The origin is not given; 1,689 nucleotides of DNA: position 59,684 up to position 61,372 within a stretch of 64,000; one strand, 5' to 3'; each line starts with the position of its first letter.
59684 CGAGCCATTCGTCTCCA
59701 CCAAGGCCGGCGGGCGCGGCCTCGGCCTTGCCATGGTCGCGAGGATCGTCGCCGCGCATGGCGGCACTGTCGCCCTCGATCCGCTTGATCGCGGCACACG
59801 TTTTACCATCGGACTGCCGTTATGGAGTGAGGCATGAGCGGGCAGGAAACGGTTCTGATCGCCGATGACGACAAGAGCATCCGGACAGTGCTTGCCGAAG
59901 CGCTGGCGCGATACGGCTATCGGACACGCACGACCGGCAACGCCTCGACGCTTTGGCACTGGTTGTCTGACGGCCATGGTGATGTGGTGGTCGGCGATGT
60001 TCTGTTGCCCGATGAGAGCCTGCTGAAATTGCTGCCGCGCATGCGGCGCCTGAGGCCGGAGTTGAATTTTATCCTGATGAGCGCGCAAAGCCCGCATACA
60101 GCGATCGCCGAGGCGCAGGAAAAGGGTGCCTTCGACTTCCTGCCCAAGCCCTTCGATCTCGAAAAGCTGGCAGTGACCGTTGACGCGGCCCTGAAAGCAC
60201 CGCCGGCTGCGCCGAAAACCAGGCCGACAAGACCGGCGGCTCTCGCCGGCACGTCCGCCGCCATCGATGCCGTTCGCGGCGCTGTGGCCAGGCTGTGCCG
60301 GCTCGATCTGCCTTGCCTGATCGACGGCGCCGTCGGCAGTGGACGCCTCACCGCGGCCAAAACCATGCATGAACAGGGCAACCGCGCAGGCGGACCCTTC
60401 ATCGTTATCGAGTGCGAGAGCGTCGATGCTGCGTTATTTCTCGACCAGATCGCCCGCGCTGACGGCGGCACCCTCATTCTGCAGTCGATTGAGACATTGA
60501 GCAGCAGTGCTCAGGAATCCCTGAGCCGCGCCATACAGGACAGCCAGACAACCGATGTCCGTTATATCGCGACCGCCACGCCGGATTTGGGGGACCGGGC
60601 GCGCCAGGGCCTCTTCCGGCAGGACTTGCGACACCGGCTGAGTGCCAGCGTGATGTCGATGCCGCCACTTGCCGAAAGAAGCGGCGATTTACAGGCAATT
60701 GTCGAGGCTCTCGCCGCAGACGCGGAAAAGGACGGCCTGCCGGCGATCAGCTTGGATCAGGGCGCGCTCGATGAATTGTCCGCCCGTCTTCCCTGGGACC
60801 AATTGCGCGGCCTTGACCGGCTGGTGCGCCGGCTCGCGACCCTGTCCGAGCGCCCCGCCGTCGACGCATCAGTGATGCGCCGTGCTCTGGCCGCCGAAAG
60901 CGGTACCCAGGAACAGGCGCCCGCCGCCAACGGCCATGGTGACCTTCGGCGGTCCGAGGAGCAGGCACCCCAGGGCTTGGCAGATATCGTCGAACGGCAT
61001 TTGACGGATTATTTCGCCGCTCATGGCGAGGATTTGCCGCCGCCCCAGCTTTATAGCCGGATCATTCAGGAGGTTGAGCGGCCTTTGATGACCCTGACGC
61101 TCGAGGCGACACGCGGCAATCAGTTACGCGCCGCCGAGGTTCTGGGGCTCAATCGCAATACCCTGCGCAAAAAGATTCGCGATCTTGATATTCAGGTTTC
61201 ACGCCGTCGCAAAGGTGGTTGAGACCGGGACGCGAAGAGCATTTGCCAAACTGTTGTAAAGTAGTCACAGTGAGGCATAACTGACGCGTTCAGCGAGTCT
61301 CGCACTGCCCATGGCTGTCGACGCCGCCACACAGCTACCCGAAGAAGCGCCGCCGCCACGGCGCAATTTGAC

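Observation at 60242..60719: NtrC orthologue with a decayed sigma-54 AAA+ core while NtrB, receiver and HTH domains are intact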

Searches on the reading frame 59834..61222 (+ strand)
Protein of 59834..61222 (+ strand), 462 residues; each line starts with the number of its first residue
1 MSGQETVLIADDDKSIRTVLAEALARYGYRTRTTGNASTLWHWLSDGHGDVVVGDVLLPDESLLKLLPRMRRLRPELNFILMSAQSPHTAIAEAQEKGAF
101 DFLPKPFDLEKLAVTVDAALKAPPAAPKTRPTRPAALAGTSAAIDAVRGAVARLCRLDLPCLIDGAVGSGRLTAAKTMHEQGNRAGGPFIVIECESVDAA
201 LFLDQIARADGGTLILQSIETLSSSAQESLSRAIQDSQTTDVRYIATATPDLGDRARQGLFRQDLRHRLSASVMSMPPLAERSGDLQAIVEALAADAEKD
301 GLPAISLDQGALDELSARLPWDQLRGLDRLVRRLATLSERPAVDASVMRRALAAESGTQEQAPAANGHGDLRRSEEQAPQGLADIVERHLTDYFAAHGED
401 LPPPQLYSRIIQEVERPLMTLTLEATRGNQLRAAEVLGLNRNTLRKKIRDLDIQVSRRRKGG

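Call 3: search_protein_families(library=pfam, proteins=[window:59834-61222:+], max_evalue=1)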
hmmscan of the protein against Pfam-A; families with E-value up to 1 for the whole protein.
window:59834-61222:+ (462 aa): 6 families
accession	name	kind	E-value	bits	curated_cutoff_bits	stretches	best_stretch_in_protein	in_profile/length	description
PF00072.30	Response_reg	-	4.3e-20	72.4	30.2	1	7-115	1-109/111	Response regulator receiver domain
PF14532.12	Sigma54_activ_2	-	3.8e-19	69.7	25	1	139-279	2-138/138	Sigma-54 interaction domain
PF00158.32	Sigma54_activat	-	5.9e-17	62.3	20.2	2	138-202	2-66/168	Sigma-54 interaction domain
PF02954.25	HTH_8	-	7.2e-12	45.3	22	1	412-449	3-40/42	Bacterial regulatory protein, Fis family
PF13556.12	HTH_30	-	0.028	14.7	27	1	425-449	10-34/59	PucR C-terminal helix-turn-helix domain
PF25601.1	AAA_lid_14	-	0.04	14.2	27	1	281-362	2-84/87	AAA+ ATPase lid domain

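Call 4: search_protein_families(library=ncbifam, proteins=[window:59834-61222:+], max_evalue=1)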
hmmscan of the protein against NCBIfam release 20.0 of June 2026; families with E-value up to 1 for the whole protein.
window:59834-61222:+ (462 aa): 91 families (the best 25 are shown)
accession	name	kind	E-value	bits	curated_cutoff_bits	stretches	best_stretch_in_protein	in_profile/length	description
TIGR01818.1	ntrC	equivalog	2.4e-88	297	558.6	1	7-451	1-463/463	nitrogen regulation protein NR(I)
NF008176.1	PRK10923.1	equivalog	6.4e-47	160.2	620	1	6-453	5-468/469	nitrogen regulation protein NR(I)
NF051870.1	NAssimRespRegNtrX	equivalog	8.9e-43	146.8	600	1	6-363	3-392/452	nitrogen assimilation response regulator NtrX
NF047793.1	ResRegPgtA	equivalog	6.8e-42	143.7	650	1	4-292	5-296/414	two-component system response regulator PgtA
NF008469.0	PRK11361.1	equivalog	7.8e-42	143.5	714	2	1-352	1-390/461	acetoacetate metabolism transcriptional regulator AtoC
NF007689.0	PRK10365.1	equivalog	5.5e-30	104.5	760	2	6-291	7-324/441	sigma-54-dependent response regulator transcription factor ZraR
NF050807.1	TransRegFlbDCaul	equivalog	4.6e-29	101.6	750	2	206-450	208-437/454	sigma-54-dependent transcriptional regulator FlbD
TIGR02915.1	PEP_resp_reg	equivalog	1.5e-28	99.8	502.6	3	7-201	1-205/445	PEP-CTERM-box response regulator transcription factor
NF011695.0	PRK15115.1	equivalog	2.1e-28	99.3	763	2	6-201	8-201/445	two-component system response regulator GlrR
NF041946.1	LuxO_transreg_Vib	equivalog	1.2e-27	96.9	800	1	14-450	6-459/463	quorum-sensing sigma-54 dependent transcriptional regulator LuxO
TIGR02974.1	phageshock_pspF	equivalog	3.5e-26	92.2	443.55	2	207-449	90-334/336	phage shock protein operon transcriptional activator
TIGR01817.1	nifA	equivalog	4.5e-26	91.7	528.85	2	208-457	288-533/534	nif-specific transcriptional activator NifA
NF003451.0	PRK05022.1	equivalog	4.3e-25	88.4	476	1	132-454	187-511/512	nitric oxide reductase transcriptional regulator NorR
NF049963.1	RespRegFlgRCampy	domain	1.9e-22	79.8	750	2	206-344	224-373/429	fla regulon two-component system response regulator FlgR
NF038308.1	RNA_repair_RtcR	equivalog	2.4e-21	76.2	650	2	207-378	275-452/530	RNA repair transcriptional activator RtcR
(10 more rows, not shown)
